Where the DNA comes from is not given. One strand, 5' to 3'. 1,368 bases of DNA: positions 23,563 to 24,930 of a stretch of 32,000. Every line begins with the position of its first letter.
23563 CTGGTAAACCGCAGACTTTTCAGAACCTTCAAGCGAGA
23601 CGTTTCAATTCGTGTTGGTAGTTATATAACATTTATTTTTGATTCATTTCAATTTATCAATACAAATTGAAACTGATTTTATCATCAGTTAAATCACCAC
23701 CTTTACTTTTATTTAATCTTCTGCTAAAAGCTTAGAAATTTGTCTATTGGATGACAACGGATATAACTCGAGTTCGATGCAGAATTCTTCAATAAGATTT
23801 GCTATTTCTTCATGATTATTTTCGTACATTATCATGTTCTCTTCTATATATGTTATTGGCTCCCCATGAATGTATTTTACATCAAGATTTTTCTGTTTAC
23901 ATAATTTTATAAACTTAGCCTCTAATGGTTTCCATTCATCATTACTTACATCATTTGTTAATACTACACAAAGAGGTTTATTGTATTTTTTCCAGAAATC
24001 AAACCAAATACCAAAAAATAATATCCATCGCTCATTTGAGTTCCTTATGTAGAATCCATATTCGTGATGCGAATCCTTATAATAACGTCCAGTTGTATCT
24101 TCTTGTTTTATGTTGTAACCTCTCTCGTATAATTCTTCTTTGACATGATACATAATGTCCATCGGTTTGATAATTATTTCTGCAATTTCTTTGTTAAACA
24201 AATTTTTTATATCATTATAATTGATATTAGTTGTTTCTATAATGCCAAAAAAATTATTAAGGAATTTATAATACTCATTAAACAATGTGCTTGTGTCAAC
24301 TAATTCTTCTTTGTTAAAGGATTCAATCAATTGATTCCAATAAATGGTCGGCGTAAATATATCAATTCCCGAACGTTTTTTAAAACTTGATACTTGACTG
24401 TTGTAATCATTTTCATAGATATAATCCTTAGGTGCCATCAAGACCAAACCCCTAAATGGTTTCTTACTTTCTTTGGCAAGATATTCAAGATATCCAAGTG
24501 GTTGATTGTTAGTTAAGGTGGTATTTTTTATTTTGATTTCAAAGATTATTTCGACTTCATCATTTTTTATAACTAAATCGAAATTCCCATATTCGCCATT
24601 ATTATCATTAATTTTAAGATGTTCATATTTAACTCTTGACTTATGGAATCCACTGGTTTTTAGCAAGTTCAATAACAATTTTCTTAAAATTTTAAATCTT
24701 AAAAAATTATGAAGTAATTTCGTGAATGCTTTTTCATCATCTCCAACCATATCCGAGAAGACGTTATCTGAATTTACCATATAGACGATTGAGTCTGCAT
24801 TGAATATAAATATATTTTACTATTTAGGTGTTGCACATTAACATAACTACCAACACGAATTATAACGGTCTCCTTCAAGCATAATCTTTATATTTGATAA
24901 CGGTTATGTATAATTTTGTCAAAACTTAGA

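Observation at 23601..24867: Very AT-rich orphan PD-(D/E)XK gene in a 1.27-kb cassette bounded by a 25-bp inverted repeat with a 19-bp perfect core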

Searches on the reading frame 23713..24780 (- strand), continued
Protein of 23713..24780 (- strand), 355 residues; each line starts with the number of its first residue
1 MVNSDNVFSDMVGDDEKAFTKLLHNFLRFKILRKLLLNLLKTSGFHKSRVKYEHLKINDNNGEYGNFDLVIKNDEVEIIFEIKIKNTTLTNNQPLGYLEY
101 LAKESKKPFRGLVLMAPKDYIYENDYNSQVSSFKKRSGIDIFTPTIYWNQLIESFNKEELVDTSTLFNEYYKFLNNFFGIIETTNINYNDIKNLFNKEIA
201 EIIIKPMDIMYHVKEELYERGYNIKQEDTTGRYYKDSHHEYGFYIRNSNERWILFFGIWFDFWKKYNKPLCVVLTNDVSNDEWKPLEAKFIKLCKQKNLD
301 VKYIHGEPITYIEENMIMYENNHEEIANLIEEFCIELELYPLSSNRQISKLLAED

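Call 55: predict_structure(alignment_id=A2)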
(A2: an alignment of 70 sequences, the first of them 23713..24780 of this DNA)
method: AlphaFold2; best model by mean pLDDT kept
length: 355 residues; sequences in the alignment: 70
mean_pLDDT: 91.4   pTM: 0.75
mean pLDDT of the five models: 91.4, 91.2, 90.5, 90.4, 89.8
residues with pLDDT >= 90: 292; 70-90: 31; 50-70: 21; < 50: 11
segments of 3 or more residues with pLDDT < 50: 1-3, 231-237
pLDDT, mean of each block of 10 residues (from residue 1): 72 93 98 97 97 93 95 98 96 97 98 97 98 97 97 94 95 89 75 92 94 95 77 56 94 95 96 94 97 98 95 96 97 97 67 62
secondary structure, 60 per line:
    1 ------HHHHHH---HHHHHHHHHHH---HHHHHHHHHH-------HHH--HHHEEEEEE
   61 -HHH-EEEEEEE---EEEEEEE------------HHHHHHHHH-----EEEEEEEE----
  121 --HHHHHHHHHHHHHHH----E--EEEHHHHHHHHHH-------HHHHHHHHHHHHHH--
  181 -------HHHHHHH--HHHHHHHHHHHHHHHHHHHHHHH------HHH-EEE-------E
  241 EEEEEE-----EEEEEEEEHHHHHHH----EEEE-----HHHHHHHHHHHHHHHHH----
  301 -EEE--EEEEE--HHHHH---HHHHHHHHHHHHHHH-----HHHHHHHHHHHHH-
elements in order: H7-12 H16-26 H30-39 E55-60 E66-72 E76-82 H95-103 E109-116 H123-137 E145-147 H148-157 H165-178 H188-194 H197-219 E230-232 E240-246 E252-259 H260-266 E271-274 H280-296 E302-304 E307-311 H314-318 H322-336 H342-354

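Call 60: fold_search(model_id=the predicted structure, library=pdb)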
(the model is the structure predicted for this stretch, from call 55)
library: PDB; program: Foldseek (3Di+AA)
matches with E <= 10: 544; with E <= 0.001: 0
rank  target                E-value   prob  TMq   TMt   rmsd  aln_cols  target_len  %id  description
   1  9nl2_A                7.2e-03  0.51  0.17  0.07  11.2       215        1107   13  Structure of R2 retrotransposon protein from Platysternon megacephalum initiating target-primed reverse transcription (released 2025-06-18)
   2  8ibz_C                2.2e-02  0.33  0.14  0.08  10.3       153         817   10  Structure of R2 with 5'ORF and 3'UTR (released 2023-09-20)
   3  8gh6_A                2.4e-02  0.30  0.15  0.08  11.2       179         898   10  Bombyx mori R2 retrotransposon initiating target-primed reverse transcription (released 2023-04-05)
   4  8iby_C                5.4e-02  0.18  0.15  0.09  10.6       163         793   10  Structure of R2 with 5'ORF (released 2023-09-20)
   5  7ojj                  1.1e-01  0.08  0.14  0.05  22.0       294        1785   12  Lassa virus L protein with endonuclease and C-terminal domains in close proximity [MID-LINK] (released 2021-12-01)
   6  6bzg_B                1.2e-01  0.23  0.17  0.26  20.1       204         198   13  Structure of S. cerevisiae Zip2:Spo16 complex, P212121 form (released 2018-02-14)
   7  6bzf_B                1.7e-01  0.38  0.19  0.28  10.1       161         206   10  Structure of S. cerevisiae Zip2:Spo16 complex, C2 form (released 2018-02-14)
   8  3fov                  1.9e-01  0.21  0.12  0.29   9.1       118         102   11  Crystal structure of protein RPA0323 of unknown function from Rhodopseudomonas palustris (released 2009-01-13)
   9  8fs3_E                2.0e-01  0.20  0.19  0.20  14.5       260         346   10  Structure of S. cerevisiae Rad24-RFC loading the 9-1-1 clamp onto a 10-nt gapped DNA in step 1 (open 9-1-1 and shoulde (released 2023-06-14)
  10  6bzf_H                2.0e-01  0.18  0.17  0.26  19.9       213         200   12  Structure of S. cerevisiae Zip2:Spo16 complex, C2 form (released 2018-02-14)
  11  8thb_E                2.5e-01  0.20  0.22  0.23  14.6       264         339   10  Structure of the Saccharomyces cerevisiae PCNA clamp unloader Elg1-RFC complex (released 2024-05-22)
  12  9n6c_D                2.5e-01  0.09  0.11  0.10  16.0       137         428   12  Structure of the Retron IA Complex without the HNH Nuclease (released 2025-04-23)
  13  6vvo_E                2.9e-01  0.25  0.19  0.19   9.8       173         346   12  Structure of the human clamp loader (Replication Factor C, RFC) bound to the sliding clamp (Proliferating Cell Nuclear (released 2020-02-26)
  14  8q3b_E                3.0e-01  0.28  0.18  0.28   9.8       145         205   12  The closed state of the ASFV apo-RNA polymerase (released 2024-02-14)
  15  7thj_E                3.2e-01  0.18  0.21  0.22  14.8       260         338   12  Structure of the yeast clamp loader (Replication Factor C RFC) bound to the sliding clamp (Proliferating Cell Nuclear  (released 2022-02-16)
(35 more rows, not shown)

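Call 66: fold_search(model_id=the predicted structure, library=viral)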
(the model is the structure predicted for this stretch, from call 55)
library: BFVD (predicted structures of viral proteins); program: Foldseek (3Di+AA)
matches with E <= 10: 848; with E <= 0.001: 2
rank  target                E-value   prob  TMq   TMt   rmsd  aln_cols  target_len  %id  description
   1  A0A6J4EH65            8.2e-05  1.00  0.31  0.51  17.6       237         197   16  (no name in the UniProt tables at hand)
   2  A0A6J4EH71            3.6e-04  1.00  0.25  0.34  16.9       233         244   12  (no name in the UniProt tables at hand)
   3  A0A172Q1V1            2.2e-03  0.97  0.23  0.37   8.4       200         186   14  Uncharacterized protein [Escherichia phage MX01]
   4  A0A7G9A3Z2            2.7e-03  0.96  0.20  0.22   8.6       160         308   15  Uncharacterized protein [Bacteriophage sp.]
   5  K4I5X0                3.7e-03  0.96  0.25  0.35  10.3       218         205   15  Uncharacterized protein [Salmonella phage STML-198]
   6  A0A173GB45            4.7e-03  0.66  0.15  0.12  16.3       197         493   14  (no name in the UniProt tables at hand)
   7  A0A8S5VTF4            5.9e-03  0.99  0.20  0.30   5.4       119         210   11  Uncharacterized protein [Ackermannviridae sp.]
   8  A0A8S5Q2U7            6.3e-03  0.94  0.19  0.39  11.3       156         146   13  DNA mismatch endonuclease [Siphoviridae sp. ctLqe90]
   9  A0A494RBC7            7.5e-03  0.99  0.20  0.42   5.4       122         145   16  (no name in the UniProt tables at hand)
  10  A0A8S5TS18            9.5e-03  0.85  0.18  0.16  13.3       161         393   12  Endonuclease-like protein [Siphoviridae sp. ctEw721]
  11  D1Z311                1.0e-02  0.18  0.14  0.09  17.9       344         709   13  RNA-directed RNA polymerase L (Fragment) [Pirital mammarenavirus (isolate Rat/Venezuela/VAV-488/1995)]
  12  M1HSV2                1.2e-02  0.72  0.16  0.16   8.9       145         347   16  (no name in the UniProt tables at hand)
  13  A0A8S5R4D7            1.4e-02  0.91  0.22  0.31   9.3       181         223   14  Uncharacterized protein [Podoviridae sp. ct8nN1]
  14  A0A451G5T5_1          1.5e-02  0.13  0.14  0.05  24.3       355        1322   12  RNA-dependent RNA polymerase [Combu negative-strand RNA mycovirus]
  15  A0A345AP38            1.7e-02  0.57  0.14  0.16  11.8       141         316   13  (no name in the UniProt tables at hand)
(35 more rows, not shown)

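Call 75: find_encoding_contigs(protein=P0005, flank=6000, max_places=2)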
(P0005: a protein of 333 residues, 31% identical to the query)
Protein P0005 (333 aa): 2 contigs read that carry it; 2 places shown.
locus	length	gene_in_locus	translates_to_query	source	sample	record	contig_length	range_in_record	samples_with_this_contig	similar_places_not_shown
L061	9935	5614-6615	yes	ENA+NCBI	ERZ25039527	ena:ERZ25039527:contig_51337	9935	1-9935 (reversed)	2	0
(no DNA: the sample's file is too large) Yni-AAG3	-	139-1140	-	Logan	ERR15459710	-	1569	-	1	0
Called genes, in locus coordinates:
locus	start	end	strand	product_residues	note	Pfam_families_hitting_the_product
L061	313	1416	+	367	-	PF00589:Phage_integrase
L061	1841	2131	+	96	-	PF12728:HTH_17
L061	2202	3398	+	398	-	PF05272:VapE-like_dom, PF19263:DUF5906 (weak)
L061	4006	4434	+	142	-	-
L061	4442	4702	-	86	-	PF04371:PAD_porph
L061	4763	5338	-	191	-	PF04371:PAD_porph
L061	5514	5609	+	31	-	-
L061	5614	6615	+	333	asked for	-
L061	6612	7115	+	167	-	PF13588:HSDR_N_2 (weak), PF04313:HSDR_N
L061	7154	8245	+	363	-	PF00270:DEAD, PF04851:ResIII, PF18766:SWI2_SNF2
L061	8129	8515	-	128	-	-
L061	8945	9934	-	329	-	?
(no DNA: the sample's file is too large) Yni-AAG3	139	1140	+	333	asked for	-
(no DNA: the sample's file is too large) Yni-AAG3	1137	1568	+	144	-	?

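Call 76: find_encoding_contigs(protein=P0006, flank=6000, max_places=2)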
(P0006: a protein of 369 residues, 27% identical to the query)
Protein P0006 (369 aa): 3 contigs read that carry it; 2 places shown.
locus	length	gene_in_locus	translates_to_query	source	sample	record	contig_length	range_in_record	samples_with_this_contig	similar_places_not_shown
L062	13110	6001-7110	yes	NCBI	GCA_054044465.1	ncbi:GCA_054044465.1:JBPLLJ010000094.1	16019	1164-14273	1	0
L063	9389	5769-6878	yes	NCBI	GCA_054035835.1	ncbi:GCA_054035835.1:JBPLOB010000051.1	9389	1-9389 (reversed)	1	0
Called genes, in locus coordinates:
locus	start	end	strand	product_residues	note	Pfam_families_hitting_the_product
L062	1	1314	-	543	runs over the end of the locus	PF01807:Zn_ribbon_DnaG, PF08275:DNAG_N, PF01751:Toprim, PF13155:Toprim_2, PF13362:Toprim_3 (weak), PF13662:Toprim_4, PF10410:DnaB_bind (weak), PF16730:DnaGprimase_HBD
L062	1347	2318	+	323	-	PF13432:TPR_16 (faint), PF07719:TPR_2 (faint), PF13176:TPR_7 (faint), PF13414:TPR_11 (faint)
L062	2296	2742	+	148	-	PF00075:RNase_H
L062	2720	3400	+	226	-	PF22935:RM44_endonuclase (faint), PF14622:Ribonucleas_3_3, PF00636:Ribonuclease_3, PF00035:dsrm, PF24995:DSRM_2 (faint)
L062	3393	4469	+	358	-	PF01264:Chorismate_synt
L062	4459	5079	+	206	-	PF09335:VTT_dom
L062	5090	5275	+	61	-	-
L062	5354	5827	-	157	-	-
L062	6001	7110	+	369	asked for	-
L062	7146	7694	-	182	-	PF01351:RNase_HII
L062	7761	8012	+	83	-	PF01402:RHH_1 (weak)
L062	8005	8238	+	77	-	-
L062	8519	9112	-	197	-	-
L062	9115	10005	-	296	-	-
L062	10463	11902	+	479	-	-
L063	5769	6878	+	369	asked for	-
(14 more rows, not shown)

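Call 77: find_encoding_contigs(protein=P0007, flank=6000, max_places=2)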
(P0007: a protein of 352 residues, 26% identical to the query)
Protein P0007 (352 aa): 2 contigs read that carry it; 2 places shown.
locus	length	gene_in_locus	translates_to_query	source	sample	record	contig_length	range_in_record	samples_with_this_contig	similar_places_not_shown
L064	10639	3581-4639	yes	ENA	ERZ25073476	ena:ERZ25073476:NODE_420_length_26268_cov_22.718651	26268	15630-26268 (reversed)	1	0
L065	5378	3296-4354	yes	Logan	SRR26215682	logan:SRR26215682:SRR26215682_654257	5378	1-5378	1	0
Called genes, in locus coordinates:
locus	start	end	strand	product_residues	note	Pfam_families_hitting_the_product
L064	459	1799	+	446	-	-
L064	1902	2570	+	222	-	PF01135:PCMT, PF00398:RrnaAD, PF13489:Methyltransf_23 (weak), PF13649:Methyltransf_25, PF13847:Methyltransf_31 (weak)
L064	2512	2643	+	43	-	-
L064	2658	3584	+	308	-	PF08220:HTH_DeoR (weak), PF08279:HTH_11 (weak), PF13280:WYL, PF25583:WCX (weak)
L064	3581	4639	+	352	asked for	-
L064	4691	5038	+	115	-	PF23598:LRR_14, PF00560:LRR_1 (faint), PF13855:LRR_8, PF12799:LRR_4 (weak)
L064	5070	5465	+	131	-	-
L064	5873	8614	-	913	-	PF00931:NB-ARC (weak), PF13181:TPR_8 (faint)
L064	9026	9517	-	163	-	-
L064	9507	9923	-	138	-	-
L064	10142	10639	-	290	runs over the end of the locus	PF23343:REP_ORF2-G2P (weak)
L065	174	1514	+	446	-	-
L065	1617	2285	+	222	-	PF01135:PCMT, PF00398:RrnaAD, PF13489:Methyltransf_23 (weak), PF13649:Methyltransf_25, PF13847:Methyltransf_31 (weak)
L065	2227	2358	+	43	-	-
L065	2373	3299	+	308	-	PF08220:HTH_DeoR (weak), PF08279:HTH_11 (weak), PF13280:WYL, PF25583:WCX (weak)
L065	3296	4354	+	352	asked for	-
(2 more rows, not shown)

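Call 83: list_cluster_members(proteins=[P0002, P0004, P0005, P0006, P0007, P0009, P0010, P0011, P0012, P0013])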
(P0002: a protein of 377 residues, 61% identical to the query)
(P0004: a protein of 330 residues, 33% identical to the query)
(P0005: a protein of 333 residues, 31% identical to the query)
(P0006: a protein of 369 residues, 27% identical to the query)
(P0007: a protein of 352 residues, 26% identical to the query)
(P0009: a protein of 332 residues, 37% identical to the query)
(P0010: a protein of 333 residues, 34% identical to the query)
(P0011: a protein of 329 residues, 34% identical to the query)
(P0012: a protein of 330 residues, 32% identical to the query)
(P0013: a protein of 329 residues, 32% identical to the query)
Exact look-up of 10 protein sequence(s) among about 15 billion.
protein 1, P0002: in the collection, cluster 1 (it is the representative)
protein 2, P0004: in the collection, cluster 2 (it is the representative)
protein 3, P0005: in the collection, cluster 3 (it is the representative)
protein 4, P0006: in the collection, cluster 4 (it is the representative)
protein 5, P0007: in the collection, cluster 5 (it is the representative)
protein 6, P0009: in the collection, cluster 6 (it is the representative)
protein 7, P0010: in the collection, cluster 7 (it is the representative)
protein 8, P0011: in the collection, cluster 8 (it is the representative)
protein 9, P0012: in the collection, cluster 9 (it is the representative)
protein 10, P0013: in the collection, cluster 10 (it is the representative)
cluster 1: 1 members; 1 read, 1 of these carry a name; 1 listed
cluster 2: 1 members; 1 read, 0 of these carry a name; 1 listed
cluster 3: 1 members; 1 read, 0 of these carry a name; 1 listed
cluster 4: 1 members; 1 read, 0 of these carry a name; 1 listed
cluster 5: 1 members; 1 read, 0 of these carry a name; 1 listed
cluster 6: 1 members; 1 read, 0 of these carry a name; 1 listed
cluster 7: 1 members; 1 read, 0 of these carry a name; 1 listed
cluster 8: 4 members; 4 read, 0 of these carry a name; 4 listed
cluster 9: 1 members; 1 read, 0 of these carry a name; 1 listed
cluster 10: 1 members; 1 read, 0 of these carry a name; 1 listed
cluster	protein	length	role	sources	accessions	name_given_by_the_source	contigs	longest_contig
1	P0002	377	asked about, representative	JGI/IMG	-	hypothetical protein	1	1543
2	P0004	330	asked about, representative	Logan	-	-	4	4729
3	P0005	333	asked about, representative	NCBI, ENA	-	-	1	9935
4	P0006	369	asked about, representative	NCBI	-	-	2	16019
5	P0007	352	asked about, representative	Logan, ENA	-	-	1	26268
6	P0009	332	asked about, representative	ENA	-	-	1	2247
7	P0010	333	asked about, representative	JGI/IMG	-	-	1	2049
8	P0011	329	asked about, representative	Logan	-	-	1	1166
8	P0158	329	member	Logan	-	-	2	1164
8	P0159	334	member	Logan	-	-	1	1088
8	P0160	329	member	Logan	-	-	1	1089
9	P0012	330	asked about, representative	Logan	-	-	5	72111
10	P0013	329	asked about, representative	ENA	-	-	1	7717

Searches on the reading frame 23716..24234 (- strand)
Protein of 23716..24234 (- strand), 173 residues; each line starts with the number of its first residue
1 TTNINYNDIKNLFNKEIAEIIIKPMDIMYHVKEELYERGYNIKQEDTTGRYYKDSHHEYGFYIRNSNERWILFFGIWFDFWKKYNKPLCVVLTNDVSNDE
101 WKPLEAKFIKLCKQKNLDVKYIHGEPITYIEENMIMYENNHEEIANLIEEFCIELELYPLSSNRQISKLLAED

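Call 100: search_solved_structures(query=A3, max_evalue=10)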
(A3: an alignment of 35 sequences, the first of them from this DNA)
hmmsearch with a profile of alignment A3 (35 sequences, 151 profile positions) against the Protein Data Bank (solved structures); distinct sequences matched with E-value up to 10: 1.
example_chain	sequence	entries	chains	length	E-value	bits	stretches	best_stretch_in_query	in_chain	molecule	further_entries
3siq_A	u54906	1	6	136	0.72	13.1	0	81-128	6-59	Apoptosis 1 inhibitor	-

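Call 105: predict_structure(alignment_id=A3)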
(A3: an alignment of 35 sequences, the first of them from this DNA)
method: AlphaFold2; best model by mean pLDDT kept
length: 173 residues; sequences in the alignment: 35
mean_pLDDT: 90.7   pTM: 0.84
mean pLDDT of the five models: 90.7, 90.4, 90.4, 89.4, 88.9
residues with pLDDT >= 90: 141; 70-90: 14; 50-70: 15; < 50: 3
segments of 3 or more residues with pLDDT < 50: 51-53
pLDDT, mean of each block of 10 residues (from residue 1): 94 96 95 96 67 67 94 95 97 94 98 98 96 95 98 95 71 78
secondary structure, 60 per line:
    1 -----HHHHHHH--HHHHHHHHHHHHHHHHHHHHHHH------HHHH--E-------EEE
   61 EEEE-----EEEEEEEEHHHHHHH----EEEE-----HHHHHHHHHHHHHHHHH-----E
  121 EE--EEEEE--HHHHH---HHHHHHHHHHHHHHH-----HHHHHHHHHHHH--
elements in order: H6-12 H15-37 H44-47 E58-64 E70-77 H78-84 E89-92 H98-114 E120-122 E125-129 H132-136 H140-154 H160-171

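Call 108: fold_search(model_id=the predicted structure, library=pdb)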
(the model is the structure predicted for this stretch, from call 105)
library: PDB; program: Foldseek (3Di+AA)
matches with E <= 10: 964; with E <= 0.001: 0
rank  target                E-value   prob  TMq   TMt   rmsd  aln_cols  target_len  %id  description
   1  1ry9_A                6.5e-02  0.85  0.41  0.50   5.6       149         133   10  Spa15, a Type III Secretion Chaperone from Shigella flexneri (released 2004-04-27)
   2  2xga_B                1.6e-01  0.72  0.41  0.52   5.4       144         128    9  MTSL spin-labelled Shigella Flexneri Spa15 (released 2010-12-01)
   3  2f8j_B                1.6e-01  0.35  0.27  0.17   6.7       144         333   14  Crystal structure of Histidinol-phosphate aminotransferase (EC 2.6.1.9) (Imidazole acetol-phosphate transferase) (tm10 (released 2006-02-21)
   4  6wmk_B                1.9e-01  0.41  0.19  0.41   5.6        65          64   18  Crystal structure of beta sheet heterodimer LHD29 (released 2021-11-10)
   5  1uu1_C                2.0e-01  0.41  0.29  0.18   6.6       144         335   15  Complex of Histidinol-phosphate aminotransferase (HisC) from Thermotoga maritima (Apo-form) (released 2004-03-18)
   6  8brp_A                2.9e-01  0.10  0.15  0.10  16.7        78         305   22  Peptide Arginase OspR from the cyanobacterium Kamptonema sp. (released 2023-03-01)
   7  3aaw_B                3.0e-01  0.47  0.23  0.25   4.6        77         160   12  Crystal structure of aspartate kinase from Corynebacterium glutamicum in complex with lysine and threonine (released 2010-06-23)
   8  2f8j_A                3.0e-01  0.25  0.27  0.16   6.7       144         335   14  Crystal structure of Histidinol-phosphate aminotransferase (EC 2.6.1.9) (Imidazole acetol-phosphate transferase) (tm10 (released 2006-02-21)
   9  3hxa_C                3.2e-01  0.25  0.22  0.32   5.0        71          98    6  Crystal Structure of DCoH1Thr51Ser (released 2010-08-25)
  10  6yxx_Al               3.2e-01  0.25  0.24  0.23   6.7        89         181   12  State A of the Trypanosoma brucei mitoribosomal large subunit assembly intermediate (released 2020-10-14)
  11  6wxp_C                3.7e-01  0.21  0.21  0.23  12.0        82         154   11  De novo TIM barrel-ferredoxin fold fusion homodimer with 4-glutamate centre TFD-EE (released 2020-11-25)
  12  3hxa_B                3.9e-01  0.25  0.22  0.32   4.9        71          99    6  Crystal Structure of DCoH1Thr51Ser (released 2010-08-25)
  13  5zcy                  4.2e-01  0.33  0.21  0.38   6.8        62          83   13  Crystal structure of archaeal translation initiation factor 1 at 1.5 Angstroms resolution (released 2018-05-02)
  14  5jlt_B                4.2e-01  0.33  0.31  0.45   7.2       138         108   12  The crystal structure of the bacteriophage T4 MotA C-terminal domain in complex with dsDNA reveals a novel protein-DNA (released 2017-05-03)
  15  4oo3                  4.2e-01  0.16  0.21  0.10  10.5        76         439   12  Crystal structure of a putative oxidoreductase (PARMER_00841) from Parabacteroides merdae ATCC 43184 at 2.23 A resolutio (released 2014-03-05)
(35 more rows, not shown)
